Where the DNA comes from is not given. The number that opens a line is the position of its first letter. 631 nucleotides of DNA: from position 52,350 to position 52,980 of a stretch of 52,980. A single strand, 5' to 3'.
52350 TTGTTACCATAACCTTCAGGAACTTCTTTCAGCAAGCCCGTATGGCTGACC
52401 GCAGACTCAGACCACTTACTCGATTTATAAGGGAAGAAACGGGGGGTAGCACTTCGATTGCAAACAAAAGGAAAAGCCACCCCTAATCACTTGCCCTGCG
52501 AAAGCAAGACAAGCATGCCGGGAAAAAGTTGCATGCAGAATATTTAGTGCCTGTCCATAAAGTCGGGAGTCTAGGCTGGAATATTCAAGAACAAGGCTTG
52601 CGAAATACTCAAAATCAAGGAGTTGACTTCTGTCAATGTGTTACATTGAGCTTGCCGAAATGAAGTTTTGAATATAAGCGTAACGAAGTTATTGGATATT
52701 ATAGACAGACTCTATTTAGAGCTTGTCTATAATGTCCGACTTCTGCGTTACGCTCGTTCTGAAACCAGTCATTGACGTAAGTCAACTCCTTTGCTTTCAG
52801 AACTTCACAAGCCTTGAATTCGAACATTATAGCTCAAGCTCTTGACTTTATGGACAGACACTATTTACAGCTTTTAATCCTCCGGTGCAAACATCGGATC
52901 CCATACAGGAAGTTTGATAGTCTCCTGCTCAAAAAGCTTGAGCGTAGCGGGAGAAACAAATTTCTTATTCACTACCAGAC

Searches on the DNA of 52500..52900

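Call 20: search_rna_families(source=window, start=52500, end=52900, threshold=evalue, max_evalue=10)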
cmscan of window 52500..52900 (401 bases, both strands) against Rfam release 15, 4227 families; matches with E-value up to 10: 2.
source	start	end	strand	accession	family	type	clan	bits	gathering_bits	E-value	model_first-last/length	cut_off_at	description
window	52674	52755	-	RF03818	MIR7994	Gene; miRNA;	-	25.9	100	0.0077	1-90/90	no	MIR7994 microRNA precursor family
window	52676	52757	+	RF04146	mir-4742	Gene; miRNA;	-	17.7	85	1.5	1-85/85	no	mir-4742 microRNA precursor family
